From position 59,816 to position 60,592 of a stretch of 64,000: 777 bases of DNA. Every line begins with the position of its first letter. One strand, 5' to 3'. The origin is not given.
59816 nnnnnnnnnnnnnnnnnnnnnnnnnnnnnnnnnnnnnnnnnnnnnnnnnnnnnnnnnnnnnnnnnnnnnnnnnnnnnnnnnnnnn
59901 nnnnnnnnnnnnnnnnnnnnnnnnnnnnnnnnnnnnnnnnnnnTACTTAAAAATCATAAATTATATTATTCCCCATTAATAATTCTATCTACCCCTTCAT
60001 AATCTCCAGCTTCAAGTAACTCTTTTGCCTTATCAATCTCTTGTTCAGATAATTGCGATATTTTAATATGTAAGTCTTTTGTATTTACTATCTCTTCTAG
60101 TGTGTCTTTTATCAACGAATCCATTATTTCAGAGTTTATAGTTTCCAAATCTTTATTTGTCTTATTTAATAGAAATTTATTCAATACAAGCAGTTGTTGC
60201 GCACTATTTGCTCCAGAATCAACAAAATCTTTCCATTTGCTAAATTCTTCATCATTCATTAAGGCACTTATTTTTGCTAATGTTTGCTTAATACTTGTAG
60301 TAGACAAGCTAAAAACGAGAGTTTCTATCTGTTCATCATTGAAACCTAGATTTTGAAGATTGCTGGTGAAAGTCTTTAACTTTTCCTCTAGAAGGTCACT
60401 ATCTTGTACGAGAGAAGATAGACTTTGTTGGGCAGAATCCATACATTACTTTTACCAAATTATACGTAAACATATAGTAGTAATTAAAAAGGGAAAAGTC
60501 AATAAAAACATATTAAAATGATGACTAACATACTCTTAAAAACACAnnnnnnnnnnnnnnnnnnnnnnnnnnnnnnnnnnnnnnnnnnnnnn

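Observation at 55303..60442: Giant 1546-aa repeat-bearing membrane protein with a J-domain-like C-terminus, preceded by a small acidic partner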

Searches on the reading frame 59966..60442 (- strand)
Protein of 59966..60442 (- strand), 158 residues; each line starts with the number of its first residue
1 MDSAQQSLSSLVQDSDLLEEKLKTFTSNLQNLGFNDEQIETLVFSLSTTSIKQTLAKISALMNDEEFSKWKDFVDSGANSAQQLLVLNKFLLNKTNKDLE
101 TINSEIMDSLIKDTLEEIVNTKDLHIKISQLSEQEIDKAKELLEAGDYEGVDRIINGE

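Call 4: search_protein_families(library=pfam, proteins=[window:59966-60442:-], max_evalue=1)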
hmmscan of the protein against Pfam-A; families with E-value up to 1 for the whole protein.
window:59966-60442:- (158 aa): 5 families
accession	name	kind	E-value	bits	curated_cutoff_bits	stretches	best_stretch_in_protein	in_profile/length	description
PF05396.16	Phage_T7_Capsid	-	0.0099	16.7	27.1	0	8-93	22-109/188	Phage T7 capsid assembly protein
PF09432.15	THP2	-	0.011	16.2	28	1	17-61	81-125/129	Tho complex subunit THP2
PF08766.16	DEK_C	-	0.012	15.9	24.8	0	46-75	19-47/54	DEK C terminal domain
PF21655.3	L544_NTransf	-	0.096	13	27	0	115-156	76-117/193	L544, nucleotidyltransferase domain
PF21672.2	COMM_HN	-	0.88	10.6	23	0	23-43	80-100/103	COMMD2-7/10, HN domain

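Call 14: search_protein_families(library=ncbifam, proteins=[window:59966-60442:-], max_evalue=1)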
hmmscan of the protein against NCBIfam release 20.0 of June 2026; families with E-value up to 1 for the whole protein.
window:59966-60442:- (158 aa): 3 families
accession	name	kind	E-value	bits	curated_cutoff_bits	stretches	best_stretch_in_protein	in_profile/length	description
NF053518.1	DipepPtdsDpp5Prph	equivalog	0.043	12.3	900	1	93-149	133-188/655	dipeptidyl-peptidase Dpp5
NF041012.2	T4P_ComGB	equivalog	0.054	12.8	240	1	23-66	49-92/332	competence type IV pilus assembly protein ComGB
NF052341.1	hydrazine_gamma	equivalog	0.098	11.6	625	1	111-145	304-338/339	hydrazine synthase subunit gamma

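Call 16: search_protein_families(library=phrogs, proteins=[window:59966-60442:-], max_evalue=1)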
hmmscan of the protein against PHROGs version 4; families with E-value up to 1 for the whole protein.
window:59966-60442:- (158 aa): 4 families
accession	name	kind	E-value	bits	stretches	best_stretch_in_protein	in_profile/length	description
phrog_16723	-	unknown function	0.0092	16.7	1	49-144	82-171/220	-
phrog_9309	-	unknown function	0.08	14.4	1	101-141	4-42/49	-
phrog_23025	-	unknown function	0.12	13.8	1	58-113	39-95/107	-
phrog_116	-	other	0.73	9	1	17-134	73-189/779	DNA methyltransferase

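Call 59: find_related_loci(query=A3, collection=genome_contigs, flank=8000)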
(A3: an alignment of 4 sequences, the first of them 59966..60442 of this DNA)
Query A3 (158 aa) in genome_contigs; peptide patterns used: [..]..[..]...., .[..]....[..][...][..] (x = any residue, [..] = any of these).
401 stretches matched a pattern, but none encodes a relative of the query by tblastn (E <= 1e-3).

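Call 67: search_solved_structures(query=A7, max_evalue=10)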
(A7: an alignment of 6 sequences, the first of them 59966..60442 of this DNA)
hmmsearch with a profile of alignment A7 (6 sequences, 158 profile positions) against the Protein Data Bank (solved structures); distinct sequences matched with E-value up to 10: 13.
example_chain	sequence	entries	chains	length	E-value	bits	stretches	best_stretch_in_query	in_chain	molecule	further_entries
1t72_A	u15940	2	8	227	0.24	14.6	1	115-156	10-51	Phosphate transport system protein phoU homolog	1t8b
5crj_O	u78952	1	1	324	0.25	14.6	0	26-65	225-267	Transcription termination factor 1, mitochondrial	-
5kbf_A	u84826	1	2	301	0.25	14.5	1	94-156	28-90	CAMP-dependent protein kinase regulatory subunit, putative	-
8y1u_B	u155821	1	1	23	0.32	14.2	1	6-26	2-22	Peptide from Leucine zipper putative tumor suppressor 1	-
3n7q_A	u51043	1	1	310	0.45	13.7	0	26-65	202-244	Transcription termination factor, mitochondrial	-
5cky_O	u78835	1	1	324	0.71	13.1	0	26-65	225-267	Transcription termination factor 1, mitochondrial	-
3n6s_A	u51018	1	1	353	0.76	13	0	26-65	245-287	Transcription termination factor, mitochondrial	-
3mvb_O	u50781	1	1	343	0.8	12.9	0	25-65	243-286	Transcription termination factor, mitochondrial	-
8gaa_A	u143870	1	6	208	0.91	12.7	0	10-59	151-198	C6HR1_4r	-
5crk_O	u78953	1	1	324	0.95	12.7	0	26-65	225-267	Transcription termination factor 1, mitochondrial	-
3mva_O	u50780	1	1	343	1.1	12.5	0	26-65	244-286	Transcription termination factor, mitochondrial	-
5co0_O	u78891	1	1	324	1.1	12.5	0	25-65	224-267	Transcription termination factor 1, mitochondrial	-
4z7x_A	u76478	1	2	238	1.3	12.3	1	21-76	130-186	MdbA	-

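Call 73: find_related_loci(query=A7, collection=metagenome_contigs, flank=7000)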
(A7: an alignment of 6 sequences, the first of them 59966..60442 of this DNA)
Query A7 (158 aa) in metagenome_contigs; peptide patterns used: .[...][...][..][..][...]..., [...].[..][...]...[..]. (x = any residue, [..] = any of these).
600 stretches matched a pattern (row limit reached: there are more); 1 encode a relative of the query (tblastn E <= 1e-3); 1 distinct loci.
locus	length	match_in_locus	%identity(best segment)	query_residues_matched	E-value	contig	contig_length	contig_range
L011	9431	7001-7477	61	1-158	4e-61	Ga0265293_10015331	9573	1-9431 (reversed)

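Call 75: find_homologous_proteins(query=A7, max_evalue=1)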
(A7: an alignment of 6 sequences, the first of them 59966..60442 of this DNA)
Query A7 (6 sequences) (158 aa, profile of the alignment): 51 proteins with E <= 1 among 7349 candidates.
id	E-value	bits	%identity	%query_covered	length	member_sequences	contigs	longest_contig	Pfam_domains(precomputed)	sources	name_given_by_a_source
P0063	7.4e-78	278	77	100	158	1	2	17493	-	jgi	jgi:hypothetical protein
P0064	1.9e-77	277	68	100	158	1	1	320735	-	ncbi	ncbi:MAG: hypothetical protein AB9915_03680 [Candidatus Dojkabacteria bacterium]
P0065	9.7e-77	274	100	100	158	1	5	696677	-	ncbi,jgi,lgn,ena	ncbi:MAG: hypothetical protein WCY00_00290 [Candidatus Dojkabacteria bacterium]|jgi:dihydroorotate d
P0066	1.3e-75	271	73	100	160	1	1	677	-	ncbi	-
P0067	1.9e-75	270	68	100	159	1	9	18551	-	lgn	-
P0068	1.5e-74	267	60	100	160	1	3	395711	-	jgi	jgi:hypothetical protein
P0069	1.1e-69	251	64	100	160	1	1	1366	-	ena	-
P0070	1.6e-69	251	65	100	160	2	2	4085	-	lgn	-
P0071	1.7e-69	251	63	100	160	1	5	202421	-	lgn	-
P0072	2.6e-69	250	72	99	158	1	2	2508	-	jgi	jgi:hypothetical protein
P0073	5.1e-69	249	62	100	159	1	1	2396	-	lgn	-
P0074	5.1e-69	249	62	100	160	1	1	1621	-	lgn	-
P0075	1.1e-68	248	63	100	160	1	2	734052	-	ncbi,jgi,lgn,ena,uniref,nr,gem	ncbi:hypothetical protein CVU76_03160 [Candidatus Dojkabacteria bacterium HGW-Dojkabacteria-1]|unire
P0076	2.2e-68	247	62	100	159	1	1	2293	-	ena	-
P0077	1.2e-67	245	62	100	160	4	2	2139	-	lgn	-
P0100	7.2e-61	223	42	99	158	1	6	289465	-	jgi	jgi:hypothetical protein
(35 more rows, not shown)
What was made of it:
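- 59966..60442 (-): Partner gene: 158-aa acidic protein (pI 4.4), with no signal peptide or TM-like segment. The family has 51 clusters, nearly all 158-162 aa; every named member is Dojkabacteria (call 75).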

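Call 76: find_encoding_contigs(protein=P0075, flank=9000, max_places=1)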
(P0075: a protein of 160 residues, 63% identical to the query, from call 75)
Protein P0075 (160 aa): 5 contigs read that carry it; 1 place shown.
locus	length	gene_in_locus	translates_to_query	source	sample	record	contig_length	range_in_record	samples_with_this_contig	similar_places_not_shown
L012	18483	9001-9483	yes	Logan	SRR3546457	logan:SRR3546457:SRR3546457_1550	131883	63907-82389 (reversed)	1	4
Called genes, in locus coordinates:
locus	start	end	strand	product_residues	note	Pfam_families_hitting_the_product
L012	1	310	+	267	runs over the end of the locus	PF02557:VanY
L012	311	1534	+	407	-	-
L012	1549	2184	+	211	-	PF04203:Sortase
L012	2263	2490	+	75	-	-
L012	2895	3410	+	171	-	-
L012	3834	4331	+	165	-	-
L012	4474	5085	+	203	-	-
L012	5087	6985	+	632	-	-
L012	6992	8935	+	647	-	PF13439:Glyco_transf_4, PF00534:Glycos_transf_1, PF13692:Glyco_trans_1_4, PF13641:Glyco_tranf_2_3 (weak), PF00535:Glycos_transf_2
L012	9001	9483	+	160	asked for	-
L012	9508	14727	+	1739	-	-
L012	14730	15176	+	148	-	-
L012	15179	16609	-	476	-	PF02899:Phage_int_SAM_1 (faint), PF00589:Phage_integrase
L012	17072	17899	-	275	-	-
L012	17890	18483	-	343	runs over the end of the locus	PF06068:TIP49 (weak), PF05496:RuvB_N, PF00004:AAA, PF07728:AAA_5, PF17864:AAA_lid_4, PF05491:WHD_RuvB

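Call 77: find_encoding_contigs(protein=P0100, flank=9000, max_places=1)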
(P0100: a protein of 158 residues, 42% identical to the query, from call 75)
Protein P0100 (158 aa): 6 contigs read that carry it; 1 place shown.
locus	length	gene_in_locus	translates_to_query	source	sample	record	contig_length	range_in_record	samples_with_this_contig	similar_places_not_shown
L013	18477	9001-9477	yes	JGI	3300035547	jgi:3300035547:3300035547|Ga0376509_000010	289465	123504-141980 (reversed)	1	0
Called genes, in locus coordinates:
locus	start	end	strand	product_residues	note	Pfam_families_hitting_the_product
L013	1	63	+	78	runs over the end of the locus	-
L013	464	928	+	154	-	-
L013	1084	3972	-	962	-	PF11847:GT-C_AftD (weak)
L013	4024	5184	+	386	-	PF13439:Glyco_transf_4 (weak), PF20706:GT4-conflict, PF00534:Glycos_transf_1, PF13692:Glyco_trans_1_4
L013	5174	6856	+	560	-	-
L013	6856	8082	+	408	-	PF00534:Glycos_transf_1 (weak), PF13692:Glyco_trans_1_4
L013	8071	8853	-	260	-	PF00535:Glycos_transf_2, PF10111:Glyco_tranf_2_2, PF13641:Glyco_tranf_2_3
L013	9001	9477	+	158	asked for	-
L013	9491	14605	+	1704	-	-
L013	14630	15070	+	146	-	-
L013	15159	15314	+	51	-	-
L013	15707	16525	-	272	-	-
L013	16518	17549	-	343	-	PF00910:RNA_helicase (faint), PF06068:TIP49 (weak), PF05496:RuvB_N, PF01078:Mg_chelatase (faint), PF00004:AAA, PF07728:AAA_5, PF17864:AAA_lid_4, PF05491:WHD_RuvB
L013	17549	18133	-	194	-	PF01330:RuvA_N, PF14520:HHH_5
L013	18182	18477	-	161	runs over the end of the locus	-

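Call 86: search_protein_families(library=padloc, proteins=[window:59966-60442:-], max_evalue=0.1)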
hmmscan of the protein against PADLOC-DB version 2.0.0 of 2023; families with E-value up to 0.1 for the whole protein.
window:59966-60442:- (158 aa): 1 family
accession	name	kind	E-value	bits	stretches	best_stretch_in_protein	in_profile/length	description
PDLC02284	AbiEi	-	0.041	12.2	0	35-77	93-132/138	AbiEi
